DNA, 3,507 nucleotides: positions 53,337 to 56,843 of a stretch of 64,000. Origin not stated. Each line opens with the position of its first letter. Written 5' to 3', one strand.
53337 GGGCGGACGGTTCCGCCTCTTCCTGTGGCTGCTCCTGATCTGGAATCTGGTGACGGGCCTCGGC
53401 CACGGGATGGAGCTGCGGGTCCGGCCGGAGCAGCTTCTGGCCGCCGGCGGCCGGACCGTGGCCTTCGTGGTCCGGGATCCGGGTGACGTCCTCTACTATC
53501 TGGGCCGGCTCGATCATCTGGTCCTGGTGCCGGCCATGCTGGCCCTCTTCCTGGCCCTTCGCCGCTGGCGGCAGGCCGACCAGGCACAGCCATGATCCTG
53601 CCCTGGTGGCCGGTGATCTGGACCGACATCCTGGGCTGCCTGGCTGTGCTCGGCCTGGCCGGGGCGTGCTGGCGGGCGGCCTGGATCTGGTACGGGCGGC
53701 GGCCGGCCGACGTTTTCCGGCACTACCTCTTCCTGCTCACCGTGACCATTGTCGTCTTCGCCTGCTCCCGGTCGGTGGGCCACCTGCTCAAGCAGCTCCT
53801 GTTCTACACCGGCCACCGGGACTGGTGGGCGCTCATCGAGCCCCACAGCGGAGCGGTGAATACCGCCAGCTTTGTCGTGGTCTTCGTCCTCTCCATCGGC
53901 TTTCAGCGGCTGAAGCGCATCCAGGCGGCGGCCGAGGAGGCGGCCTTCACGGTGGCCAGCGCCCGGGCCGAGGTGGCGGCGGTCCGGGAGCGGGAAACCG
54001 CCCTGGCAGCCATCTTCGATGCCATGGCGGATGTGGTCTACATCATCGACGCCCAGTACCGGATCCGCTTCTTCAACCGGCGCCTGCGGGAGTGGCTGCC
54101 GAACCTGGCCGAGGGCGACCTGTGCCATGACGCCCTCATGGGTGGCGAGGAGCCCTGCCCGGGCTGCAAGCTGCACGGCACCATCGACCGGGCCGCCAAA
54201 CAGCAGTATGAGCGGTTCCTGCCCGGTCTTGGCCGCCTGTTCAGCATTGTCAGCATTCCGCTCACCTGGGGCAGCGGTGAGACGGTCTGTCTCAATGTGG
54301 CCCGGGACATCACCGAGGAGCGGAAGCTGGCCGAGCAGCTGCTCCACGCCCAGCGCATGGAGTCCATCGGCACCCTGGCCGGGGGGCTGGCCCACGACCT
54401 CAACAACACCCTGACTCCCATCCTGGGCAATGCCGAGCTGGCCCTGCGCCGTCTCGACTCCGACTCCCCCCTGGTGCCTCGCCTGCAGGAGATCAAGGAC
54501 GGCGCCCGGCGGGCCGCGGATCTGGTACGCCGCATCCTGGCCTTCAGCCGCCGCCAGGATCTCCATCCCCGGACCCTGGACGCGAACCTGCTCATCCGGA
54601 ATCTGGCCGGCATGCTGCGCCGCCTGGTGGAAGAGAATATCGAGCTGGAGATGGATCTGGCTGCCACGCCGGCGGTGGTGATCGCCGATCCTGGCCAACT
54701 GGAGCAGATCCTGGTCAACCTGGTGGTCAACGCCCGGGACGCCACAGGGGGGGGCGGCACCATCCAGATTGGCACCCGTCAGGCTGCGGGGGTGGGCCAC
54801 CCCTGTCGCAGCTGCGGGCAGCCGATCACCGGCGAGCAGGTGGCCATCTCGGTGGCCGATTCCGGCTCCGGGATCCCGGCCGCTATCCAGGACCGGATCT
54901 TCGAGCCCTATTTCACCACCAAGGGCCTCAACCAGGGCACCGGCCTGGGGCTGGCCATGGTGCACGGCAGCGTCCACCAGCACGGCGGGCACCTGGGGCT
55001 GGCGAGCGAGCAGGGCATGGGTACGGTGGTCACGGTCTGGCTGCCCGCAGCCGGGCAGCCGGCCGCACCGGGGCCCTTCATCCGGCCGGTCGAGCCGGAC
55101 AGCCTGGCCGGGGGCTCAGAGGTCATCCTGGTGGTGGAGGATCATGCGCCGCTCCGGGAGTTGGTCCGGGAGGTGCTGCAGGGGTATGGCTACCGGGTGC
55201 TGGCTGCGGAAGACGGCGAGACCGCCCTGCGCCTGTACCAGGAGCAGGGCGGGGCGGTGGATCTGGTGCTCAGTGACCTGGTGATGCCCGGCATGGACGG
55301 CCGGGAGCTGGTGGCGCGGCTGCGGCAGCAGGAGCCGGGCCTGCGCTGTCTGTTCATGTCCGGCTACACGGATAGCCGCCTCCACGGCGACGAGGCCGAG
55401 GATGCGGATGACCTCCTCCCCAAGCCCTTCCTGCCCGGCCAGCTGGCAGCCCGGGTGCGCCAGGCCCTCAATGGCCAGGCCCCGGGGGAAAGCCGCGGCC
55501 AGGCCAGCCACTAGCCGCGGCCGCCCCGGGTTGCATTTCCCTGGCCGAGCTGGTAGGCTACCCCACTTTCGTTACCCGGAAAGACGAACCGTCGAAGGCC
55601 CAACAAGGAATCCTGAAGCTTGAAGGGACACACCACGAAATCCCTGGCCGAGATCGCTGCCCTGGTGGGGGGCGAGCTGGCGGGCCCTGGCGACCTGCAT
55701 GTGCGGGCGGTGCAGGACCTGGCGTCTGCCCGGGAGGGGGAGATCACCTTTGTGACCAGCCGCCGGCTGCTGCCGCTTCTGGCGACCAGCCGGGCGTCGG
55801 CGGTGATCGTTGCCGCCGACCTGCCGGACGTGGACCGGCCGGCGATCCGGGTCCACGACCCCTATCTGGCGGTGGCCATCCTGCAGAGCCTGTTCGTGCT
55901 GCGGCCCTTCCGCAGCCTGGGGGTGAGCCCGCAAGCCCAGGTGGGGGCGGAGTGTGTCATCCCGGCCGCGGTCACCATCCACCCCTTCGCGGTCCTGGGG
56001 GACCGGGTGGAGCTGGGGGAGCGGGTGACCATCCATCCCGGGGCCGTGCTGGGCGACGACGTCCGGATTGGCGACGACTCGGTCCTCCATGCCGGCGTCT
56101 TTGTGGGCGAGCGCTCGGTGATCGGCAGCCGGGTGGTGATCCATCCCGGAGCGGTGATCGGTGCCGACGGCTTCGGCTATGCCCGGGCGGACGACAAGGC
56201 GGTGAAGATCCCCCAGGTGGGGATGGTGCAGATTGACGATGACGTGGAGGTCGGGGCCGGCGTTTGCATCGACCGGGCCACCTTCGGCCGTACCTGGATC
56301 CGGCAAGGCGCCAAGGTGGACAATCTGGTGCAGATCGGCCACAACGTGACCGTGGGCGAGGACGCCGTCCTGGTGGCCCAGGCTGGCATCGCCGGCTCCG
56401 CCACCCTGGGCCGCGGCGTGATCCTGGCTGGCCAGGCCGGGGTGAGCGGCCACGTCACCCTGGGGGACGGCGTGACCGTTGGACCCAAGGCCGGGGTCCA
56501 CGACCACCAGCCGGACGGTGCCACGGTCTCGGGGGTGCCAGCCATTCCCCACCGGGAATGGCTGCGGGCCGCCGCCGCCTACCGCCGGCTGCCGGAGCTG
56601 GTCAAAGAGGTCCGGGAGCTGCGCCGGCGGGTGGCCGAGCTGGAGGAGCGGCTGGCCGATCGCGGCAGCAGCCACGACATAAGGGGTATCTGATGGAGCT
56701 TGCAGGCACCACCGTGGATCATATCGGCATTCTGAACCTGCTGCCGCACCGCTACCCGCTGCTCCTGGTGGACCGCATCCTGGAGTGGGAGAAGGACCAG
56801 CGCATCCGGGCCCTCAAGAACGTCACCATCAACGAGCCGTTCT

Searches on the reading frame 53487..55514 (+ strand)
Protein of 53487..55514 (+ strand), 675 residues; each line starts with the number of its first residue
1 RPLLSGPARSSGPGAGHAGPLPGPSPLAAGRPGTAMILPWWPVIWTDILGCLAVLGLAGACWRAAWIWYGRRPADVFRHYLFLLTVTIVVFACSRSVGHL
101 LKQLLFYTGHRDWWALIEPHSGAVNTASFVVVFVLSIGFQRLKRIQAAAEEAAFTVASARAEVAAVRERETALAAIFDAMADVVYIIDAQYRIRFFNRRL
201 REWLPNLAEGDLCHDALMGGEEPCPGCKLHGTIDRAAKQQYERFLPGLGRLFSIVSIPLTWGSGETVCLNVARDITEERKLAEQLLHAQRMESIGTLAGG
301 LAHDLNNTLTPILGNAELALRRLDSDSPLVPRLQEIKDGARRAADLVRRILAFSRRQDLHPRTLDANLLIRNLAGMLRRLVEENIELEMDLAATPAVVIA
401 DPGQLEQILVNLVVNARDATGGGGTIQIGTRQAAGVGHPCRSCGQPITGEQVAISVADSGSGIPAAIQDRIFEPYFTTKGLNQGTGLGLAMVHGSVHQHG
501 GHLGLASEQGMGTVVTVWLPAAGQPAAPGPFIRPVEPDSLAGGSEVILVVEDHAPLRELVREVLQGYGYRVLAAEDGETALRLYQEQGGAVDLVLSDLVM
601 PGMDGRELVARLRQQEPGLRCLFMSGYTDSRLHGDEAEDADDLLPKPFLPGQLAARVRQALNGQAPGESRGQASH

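Call 26: search_protein_families(library=ncbifam, proteins=[window:53487-55514:+], max_evalue=1e-10)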
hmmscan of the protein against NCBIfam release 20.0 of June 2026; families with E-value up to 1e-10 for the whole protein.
window:53487-55514:+ (675 aa): 76 families (the best 25 are shown)
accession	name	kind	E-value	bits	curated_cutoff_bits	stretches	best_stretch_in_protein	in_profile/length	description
NF046020.1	HisKinCckABruc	equivalog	4.8e-104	348.9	1000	1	271-661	457-867/868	cell cycle histidine kinase CckA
NF046026.1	HisKinCckACaul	equivalog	2.8e-93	313.2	1000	1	274-662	282-677/678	cell cycle histidine kinase CckA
NF010076.0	PRK13557.1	subfamily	1.5e-87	294.2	631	1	274-664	143-536/540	histidine kinase famiy protein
NF010411.0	PRK13837.1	equivalog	1.4e-85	288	647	1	268-667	424-818/828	two-component system VirA-like sensor kinase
NF052574.1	HisKinEspCMyxo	equivalog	2e-59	201.5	1200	1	267-662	390-784/785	serine histidine kinase EspC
NF008468.0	PRK11360.1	equivalog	7.6e-48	163.3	646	1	271-522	373-609/616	two-component system sensor histidine kinase AtoS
NF052573.1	HisKinEspAMyxo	equivalog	3.2e-46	157.7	1400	1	253-626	342-714/755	serine histidine kinase EspA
NF007688.0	PRK10364.1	equivalog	8.1e-39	133.6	479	1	277-523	223-453/460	two-component system sensor histidine kinase ZraS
NF047466.1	hybrid_RR_LvrB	exception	5.1e-35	121.3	500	1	277-520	135-375/377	hybrid histidine kinase/response regulator LvrB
NF047497.1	HK_LIC_12097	equivalog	8.8e-32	110.2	500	1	165-520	5-365/367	LIC_12097 family sensor histidine kinase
TIGR02956.1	TMAO_torS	equivalog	1.1e-31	109.8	676.5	1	302-667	472-826/967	TMAO reductase system sensor histidine kinase/response regulator TorS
NF046044.1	PnpS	equivalog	4e-31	108.4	400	1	157-520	41-390/390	two-component system histidine kinase PnpS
NF008302.0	PRK11091.1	equivalog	1.2e-29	103.1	838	1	240-617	230-596/779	aerobic respiration two-component sensor histidine kinase ArcB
NF038348.1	T2SS_HK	subfamily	4e-28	98.2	450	1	337-520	405-572/574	histidine kinase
NF041777.1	sens_FixL_Rhizob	equivalog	8.2e-27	94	850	1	164-522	116-482/485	sensor protein FixL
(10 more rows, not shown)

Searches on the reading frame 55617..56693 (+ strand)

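Call 26: search_protein_families(library=ncbifam, proteins=[window:55617-56693:+], max_evalue=1e-10)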
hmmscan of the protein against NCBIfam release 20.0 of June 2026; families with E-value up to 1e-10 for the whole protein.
window:55617-56693:+ (358 aa): 5 families
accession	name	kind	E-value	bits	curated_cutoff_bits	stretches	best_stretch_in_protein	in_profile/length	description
NF002060.0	PRK00892.1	subfamily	4.9e-110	367.9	207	1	8-340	4-343/345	UDP-3-O-(3-hydroxymyristoyl)glucosamine N-acyltransferase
TIGR01853.1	lipid_A_lpxD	equivalog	2.6e-104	348.7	242.5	1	12-330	1-323/325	UDP-3-O-(3-hydroxymyristoyl)glucosamine N-acyltransferase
NF003657.0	PRK05289.1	equivalog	1.3e-21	76.9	226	1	119-311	4-192/264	acyl-ACP--UDP-N-acetylglucosamine O-acyltransferase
TIGR03570.1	NeuD_NnaD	subfamily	3.5e-21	75.7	160.8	0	103-181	90-168/202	NeuD/PglB/VioB family sugar acetyltransferase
TIGR01852.1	lipid_A_lpxA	equivalog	3.2e-18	65.9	231.05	1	121-296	1-172/254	acyl-ACP--UDP-N-acetylglucosamine O-acyltransferase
